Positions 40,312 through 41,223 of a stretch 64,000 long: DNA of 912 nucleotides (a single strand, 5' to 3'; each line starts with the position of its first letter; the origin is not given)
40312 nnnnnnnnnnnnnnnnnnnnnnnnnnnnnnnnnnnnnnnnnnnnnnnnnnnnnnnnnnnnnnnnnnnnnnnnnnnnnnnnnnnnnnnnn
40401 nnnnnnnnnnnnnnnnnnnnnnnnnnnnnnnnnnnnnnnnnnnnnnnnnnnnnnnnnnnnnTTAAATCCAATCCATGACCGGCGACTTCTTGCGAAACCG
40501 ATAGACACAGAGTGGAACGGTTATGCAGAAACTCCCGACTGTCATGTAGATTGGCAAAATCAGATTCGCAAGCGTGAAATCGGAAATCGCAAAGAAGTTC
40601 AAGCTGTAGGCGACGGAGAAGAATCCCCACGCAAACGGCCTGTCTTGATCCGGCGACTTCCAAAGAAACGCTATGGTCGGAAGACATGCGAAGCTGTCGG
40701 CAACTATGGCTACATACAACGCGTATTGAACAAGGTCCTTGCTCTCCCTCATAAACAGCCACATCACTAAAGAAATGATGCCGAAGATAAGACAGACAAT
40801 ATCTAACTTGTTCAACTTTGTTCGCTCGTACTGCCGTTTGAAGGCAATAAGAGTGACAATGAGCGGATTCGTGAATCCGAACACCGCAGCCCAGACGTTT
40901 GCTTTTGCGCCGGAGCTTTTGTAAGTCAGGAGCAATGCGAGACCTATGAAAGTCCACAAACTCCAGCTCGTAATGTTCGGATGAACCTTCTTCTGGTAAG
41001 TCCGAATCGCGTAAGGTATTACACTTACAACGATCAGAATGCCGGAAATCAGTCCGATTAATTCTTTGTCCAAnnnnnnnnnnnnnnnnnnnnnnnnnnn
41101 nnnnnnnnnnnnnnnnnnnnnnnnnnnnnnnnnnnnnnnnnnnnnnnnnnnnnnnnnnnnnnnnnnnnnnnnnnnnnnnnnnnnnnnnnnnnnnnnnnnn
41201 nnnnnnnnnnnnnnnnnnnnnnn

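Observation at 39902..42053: GC-rich 2.1 kb mini-island flanked by 26 nt direct repeats next to tRNA-Ser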

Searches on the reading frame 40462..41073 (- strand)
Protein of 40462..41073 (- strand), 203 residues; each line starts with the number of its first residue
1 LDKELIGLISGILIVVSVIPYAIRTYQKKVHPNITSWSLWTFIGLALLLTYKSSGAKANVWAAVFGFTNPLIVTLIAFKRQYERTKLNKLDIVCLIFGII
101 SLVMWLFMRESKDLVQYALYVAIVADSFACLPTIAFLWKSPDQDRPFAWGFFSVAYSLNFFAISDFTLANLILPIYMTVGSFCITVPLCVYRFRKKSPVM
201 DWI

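Call 10: search_protein_families(library=pfam, proteins=[window:40462-41073:-], max_evalue=0.01)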
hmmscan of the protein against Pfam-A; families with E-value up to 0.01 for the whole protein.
window:40462-41073:- (203 aa): 1 family
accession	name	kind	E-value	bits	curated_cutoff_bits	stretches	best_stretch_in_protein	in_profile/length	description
PF24365.1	DUF7521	-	0.0014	19.3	27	0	71-129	13-69/82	Family of unknown function (DUF7521)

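Call 47: search_protein_families(library=ncbifam, proteins=[window:40462-41073:-], max_evalue=0.01)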
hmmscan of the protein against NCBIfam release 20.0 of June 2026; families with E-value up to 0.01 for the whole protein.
window:40462-41073:- (203 aa): 0 families

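Call 52: find_homologous_proteins(query=window:40462-41073:-)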
Query window:40462-41073:- (203 aa): 319 proteins with E <= 0.001 among 863 candidates; the best 120 are listed.
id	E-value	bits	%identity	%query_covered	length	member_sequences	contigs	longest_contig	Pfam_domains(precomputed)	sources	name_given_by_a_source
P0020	1.4e-129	448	100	100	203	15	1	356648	-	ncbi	ncbi:MAG: hypothetical protein WC648_01685 [Candidatus Paceibacterota bacterium]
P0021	1.5e-118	412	89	100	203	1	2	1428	-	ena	-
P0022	2.4e-118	412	88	100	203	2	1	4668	-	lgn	-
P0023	9.7e-118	410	88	100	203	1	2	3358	-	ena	-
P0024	4.3e-117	408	88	100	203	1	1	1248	-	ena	-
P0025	3.9e-99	349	77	100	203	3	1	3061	-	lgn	-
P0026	6.4e-96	338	73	97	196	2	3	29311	-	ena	-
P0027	1.2e-95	338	70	100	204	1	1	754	-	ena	-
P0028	3.0e-94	333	71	100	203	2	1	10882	-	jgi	-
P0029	5.2e-86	306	66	100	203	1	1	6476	-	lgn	-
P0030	1.2e-85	305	62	100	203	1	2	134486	-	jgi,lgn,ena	-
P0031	4.7e-83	296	64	100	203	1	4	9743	-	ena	-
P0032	1.2e-82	295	63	100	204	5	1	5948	-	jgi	jgi:hypothetical protein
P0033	1.7e-81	291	63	99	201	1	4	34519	-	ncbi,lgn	-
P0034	3.0e-81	291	64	100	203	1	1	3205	-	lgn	-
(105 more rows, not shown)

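Call 53: find_encoding_contigs(protein=P0022, flank=5000, max_places=3)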
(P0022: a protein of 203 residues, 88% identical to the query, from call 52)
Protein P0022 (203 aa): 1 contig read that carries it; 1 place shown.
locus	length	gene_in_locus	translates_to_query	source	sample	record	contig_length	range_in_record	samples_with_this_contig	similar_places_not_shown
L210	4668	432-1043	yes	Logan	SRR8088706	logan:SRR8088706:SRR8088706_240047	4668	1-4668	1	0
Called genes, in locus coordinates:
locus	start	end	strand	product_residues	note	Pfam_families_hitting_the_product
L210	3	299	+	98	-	?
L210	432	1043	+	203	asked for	-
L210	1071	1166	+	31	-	-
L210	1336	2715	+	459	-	PF00749:tRNA-synt_1c, PF19269:Anticodon_2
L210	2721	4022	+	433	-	PF01551:Peptidase_M23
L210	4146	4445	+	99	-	-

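Call 55: find_encoding_contigs(protein=P0026, flank=8000, max_places=3)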
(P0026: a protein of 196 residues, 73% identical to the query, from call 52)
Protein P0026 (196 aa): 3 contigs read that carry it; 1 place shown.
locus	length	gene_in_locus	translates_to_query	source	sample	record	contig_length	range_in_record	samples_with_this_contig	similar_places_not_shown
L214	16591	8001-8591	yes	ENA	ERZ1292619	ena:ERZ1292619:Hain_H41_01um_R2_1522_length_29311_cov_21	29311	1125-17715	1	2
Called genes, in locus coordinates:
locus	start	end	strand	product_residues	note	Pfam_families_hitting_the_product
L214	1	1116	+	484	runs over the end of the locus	PF00391:PEP-utilizers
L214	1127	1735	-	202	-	PF21176:RecR_HhH (weak), PF01751:Toprim (weak), PF13662:Toprim_4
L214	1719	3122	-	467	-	PF00772:DnaB, PF13481:AAA_25, PF03796:DnaB_C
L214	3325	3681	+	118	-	PF23991:DUF7310 (faint)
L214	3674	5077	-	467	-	PF01406:tRNA-synt_1e, PF09334:tRNA-synt_1g (faint)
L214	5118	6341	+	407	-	PF00595:PDZ, PF13180:PDZ_2, PF17820:PDZ_6, PF03572:Peptidase_S41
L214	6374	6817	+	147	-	PF01281:Ribosomal_L9_N, PF03948:Ribosomal_L9_C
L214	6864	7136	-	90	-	PF01016:Ribosomal_L27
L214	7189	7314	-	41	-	-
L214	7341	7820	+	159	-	-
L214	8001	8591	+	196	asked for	-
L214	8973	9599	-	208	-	-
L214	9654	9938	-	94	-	-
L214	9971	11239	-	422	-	PF01551:Peptidase_M23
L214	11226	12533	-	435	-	PF00749:tRNA-synt_1c, PF19269:Anticodon_2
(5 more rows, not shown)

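Call 76: predict_structure(alignment_id=A3)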
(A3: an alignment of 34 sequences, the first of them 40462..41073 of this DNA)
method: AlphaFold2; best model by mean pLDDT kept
length: 203 residues; sequences in the alignment: 34
mean_pLDDT: 94.3   pTM: 0.88
mean pLDDT of the five models: 94.3, 93.7, 93.0, 92.7, 92.2
residues with pLDDT >= 90: 179; 70-90: 24; 50-70: 0; < 50: 0
segments of 3 or more residues with pLDDT < 50: none
pLDDT, mean of each block of 10 residues (from residue 1): 94 92 90 92 98 96 94 94 88 97 98 97 97 93 91 95 95 97 95 94 88
secondary structure, 60 per line:
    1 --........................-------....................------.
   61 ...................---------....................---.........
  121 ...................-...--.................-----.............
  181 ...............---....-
elements in order: H3-26 H34-53 H60-79 H89-108 H112-139 H146-162 H168-195 H199-202
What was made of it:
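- Checked: B has 7 predicted TM helices, not 6 (call 76).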

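Call 78: fold_search(model_id=the predicted structure, library=pdb)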
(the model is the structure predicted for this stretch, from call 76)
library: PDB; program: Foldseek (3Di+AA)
matches with E <= 10: 211; with E <= 0.001: 0
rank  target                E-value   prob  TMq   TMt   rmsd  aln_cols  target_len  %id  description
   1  8dkw_P                2.9e-03  1.00  0.61  0.41   5.3       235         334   13  Cryo-EM structure of cystinosin N288K mutant in a cytosol-open state at pH5.0 (released 2022-09-21)
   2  8dke_P                6.6e-03  1.00  0.59  0.40   5.4       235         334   13  Cryo-EM structure of cystinosin in a cytosol-open state (released 2022-09-21)
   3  7rxc_K                1.1e-02  1.00  0.54  0.54   6.3       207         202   14  CryoEM structure of KDELR with Legobody (released 2021-10-06)
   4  6i6j_A                2.3e-02  1.00  0.55  0.55   5.8       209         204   13  Crystal structure of the KDEL receptor bound to synthetic nanobody. (released 2019-02-27)
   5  8apy_A                3.0e-02  1.00  0.55  0.55   5.9       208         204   12  Crystal structure of the H12A variant of the KDEL receptor bound to sybody (released 2023-08-23)
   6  6i6b                  3.3e-02  1.00  0.58  0.58   5.6       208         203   12  Crystal structure of the KDEL receptor in the peptide free state. (released 2019-02-27)
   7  7zkz_A                3.3e-02  1.00  0.51  0.47   6.1       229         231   11  Crystal structure of cystinosin from Arabidopsis thaliana bound to two nanobodies (released 2022-08-31)
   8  6zxr_A                3.5e-02  1.00  0.53  0.51   6.2       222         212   15  Crystal structure of the KDEL receptor bound to RDEL peptide at pH 6.0 (released 2021-02-24)
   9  7oye_A                3.5e-02  0.98  0.46  0.45   7.1       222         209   15  Crystal structure of the KDEL receptor bound to HDEL peptide at pH 7.0 (released 2022-07-13)
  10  6i6h_A                3.8e-02  0.98  0.47  0.47   7.2       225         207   15  Crystal structure of the KDEL receptor in the peptide bound state (released 2019-02-27)
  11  5xpd                  4.2e-02  1.00  0.58  0.47   6.3       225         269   16  Sugar transporter of AtSWEET13 in inward-facing state with a substrate analog (released 2017-09-13)
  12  8dyp_A                5.4e-02  1.00  0.63  0.43   4.8       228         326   12  Crystal structure of human cystine transporter cystinosin (released 2022-11-16)
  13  6y7v_A                8.3e-02  0.90  0.39  0.39   7.9       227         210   14  Crystal structure of the KDEL receptor bound to HDEL peptide at pH 6.0 (released 2021-02-10)
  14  4o93_B                3.2e-01  0.30  0.24  0.20  17.4       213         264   12  Crystal structure of Thermus thermophilis transhydrogeanse domain II dimer (released 2014-12-31)
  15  5cth_A                9.0e-01  0.41  0.41  0.39   7.5       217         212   12  The 3.7 A resolution structure of a eukaryotic SWEET transporter (released 2015-10-28)
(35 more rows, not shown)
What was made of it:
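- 40462..41073 (-): Gene B. It encodes a 203-aa, 7-TM membrane protein with a PQ-loop/SWEET/KDEL-receptor-like fold. Foldseek matches cystinosin, KDEL receptor and SWEET with TM 0.55-0.63 (calls 76, 78).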

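Call 84: search_protein_families(library=padloc, proteins=[window:40462-41073:-], max_evalue=0.01)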
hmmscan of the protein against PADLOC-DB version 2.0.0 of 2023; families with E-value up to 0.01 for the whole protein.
window:40462-41073:- (203 aa): 0 families

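Call 85: search_protein_families(library=phrogs, proteins=[window:40462-41073:-], max_evalue=0.01)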
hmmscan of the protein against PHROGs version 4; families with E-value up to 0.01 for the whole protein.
window:40462-41073:- (203 aa): 1 family
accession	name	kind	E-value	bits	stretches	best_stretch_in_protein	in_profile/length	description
phrog_2642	-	unknown function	0.0055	17.4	1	5-175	7-171/197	-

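Call 88: find_encoding_contigs(protein=P0020, flank=6000, max_places=8)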
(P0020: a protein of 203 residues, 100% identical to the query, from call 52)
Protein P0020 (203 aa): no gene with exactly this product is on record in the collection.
